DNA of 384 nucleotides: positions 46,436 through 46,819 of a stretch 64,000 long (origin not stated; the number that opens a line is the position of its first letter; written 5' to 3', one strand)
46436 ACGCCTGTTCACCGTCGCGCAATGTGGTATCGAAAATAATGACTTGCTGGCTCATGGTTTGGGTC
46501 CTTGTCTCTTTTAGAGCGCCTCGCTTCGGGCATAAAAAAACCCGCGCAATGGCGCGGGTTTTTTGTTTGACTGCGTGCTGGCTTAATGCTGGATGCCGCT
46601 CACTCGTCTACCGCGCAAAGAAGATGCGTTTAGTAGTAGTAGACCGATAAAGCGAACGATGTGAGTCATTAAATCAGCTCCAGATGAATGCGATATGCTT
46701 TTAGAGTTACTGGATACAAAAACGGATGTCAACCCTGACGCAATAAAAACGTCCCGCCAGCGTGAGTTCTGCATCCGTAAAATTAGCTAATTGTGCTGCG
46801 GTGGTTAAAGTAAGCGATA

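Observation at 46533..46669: leu attenuator with four tandem CUA leucine codons; leader peptide differs from my recollection of K-12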

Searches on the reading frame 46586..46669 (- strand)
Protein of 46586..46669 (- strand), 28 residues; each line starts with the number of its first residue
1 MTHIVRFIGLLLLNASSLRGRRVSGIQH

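Call 30: list_cluster_members(proteins=[window:46586-46669:-, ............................])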
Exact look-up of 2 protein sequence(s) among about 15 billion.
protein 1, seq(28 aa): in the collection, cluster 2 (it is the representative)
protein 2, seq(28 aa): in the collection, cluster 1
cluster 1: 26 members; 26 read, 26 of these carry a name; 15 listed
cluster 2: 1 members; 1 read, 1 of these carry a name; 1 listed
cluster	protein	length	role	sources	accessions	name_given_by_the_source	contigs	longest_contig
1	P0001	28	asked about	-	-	leu operon leader peptide [Salmonella enterica subsp. enterica serovar Infantis] | leu operon leader peptide n=189 Tax=Salmonella enterica TaxID=28901 RepID=LPL_SALTY | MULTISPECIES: leu operon leader peptide [Enterobacteriaceae]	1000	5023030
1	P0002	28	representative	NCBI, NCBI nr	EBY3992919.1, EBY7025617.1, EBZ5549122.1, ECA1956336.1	leu operon leader peptide [Salmonella enterica] | leu operon leader peptide [Salmonella enterica subsp. enterica serovar Typhimurium]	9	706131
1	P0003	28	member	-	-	TPA: leu operon leader peptide [Salmonella enterica subsp. enterica serovar Ball] | leu operon leader peptide n=19 Tax=Salmonella enterica TaxID=28901 RepID=A0A5Y2QNW9_SALER | leu operon leader peptide [Salmonella enterica]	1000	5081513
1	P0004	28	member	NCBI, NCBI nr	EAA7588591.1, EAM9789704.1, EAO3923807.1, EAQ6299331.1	TPA: leu operon leader peptide [Salmonella enterica subsp. enterica serovar Lansing] | leu operon leader peptide [Salmonella enterica]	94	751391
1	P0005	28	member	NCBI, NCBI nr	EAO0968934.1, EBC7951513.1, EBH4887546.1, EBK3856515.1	leu operon leader peptide [Salmonella enterica]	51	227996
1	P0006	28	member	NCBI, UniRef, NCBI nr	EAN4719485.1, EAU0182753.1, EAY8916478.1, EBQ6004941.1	TPA: leu operon leader peptide [Salmonella enterica] | leu operon leader peptide n=2 Tax=Salmonella enterica TaxID=28901 RepID=A0A749Z8U5_SALER | leu operon leader peptide [Salmonella enterica]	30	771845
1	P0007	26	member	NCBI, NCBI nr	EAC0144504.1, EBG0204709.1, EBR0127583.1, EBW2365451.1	leu operon leader peptide [Salmonella enterica subsp. enterica serovar Ajiobo]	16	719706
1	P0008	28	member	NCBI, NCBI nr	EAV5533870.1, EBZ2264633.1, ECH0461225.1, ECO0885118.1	leu operon leader peptide [Salmonella enterica subsp. enterica serovar Llandoff] | leu operon leader peptide [Salmonella enterica]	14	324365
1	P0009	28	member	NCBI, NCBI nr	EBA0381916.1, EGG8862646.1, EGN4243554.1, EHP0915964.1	leu operon leader peptide [Salmonella enterica]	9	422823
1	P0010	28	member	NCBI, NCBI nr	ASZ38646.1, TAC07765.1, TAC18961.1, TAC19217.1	leu operon leader peptide [Salmonella enterica subsp. enterica serovar Saintpaul] | leu operon leader peptide [Salmonella enterica]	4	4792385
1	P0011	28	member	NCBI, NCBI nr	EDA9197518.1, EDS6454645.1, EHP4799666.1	leu operon leader peptide [Salmonella enterica subsp. enterica serovar Havana]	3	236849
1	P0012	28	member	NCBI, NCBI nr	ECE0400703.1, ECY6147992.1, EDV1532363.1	leu operon leader peptide [Salmonella enterica subsp. enterica]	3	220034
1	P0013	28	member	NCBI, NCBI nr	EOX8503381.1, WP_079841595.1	leu operon leader peptide [Salmonella enterica]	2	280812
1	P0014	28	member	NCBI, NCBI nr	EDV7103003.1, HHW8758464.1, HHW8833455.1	leu operon leader peptide [Salmonella enterica subsp. enterica]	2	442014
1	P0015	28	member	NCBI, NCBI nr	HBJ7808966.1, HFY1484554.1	TPA: leu operon leader peptide [Salmonella enterica subsp. enterica serovar Typhimurium] | leu operon leader peptide [Salmonella enterica subsp. enterica serovar Goldcoast]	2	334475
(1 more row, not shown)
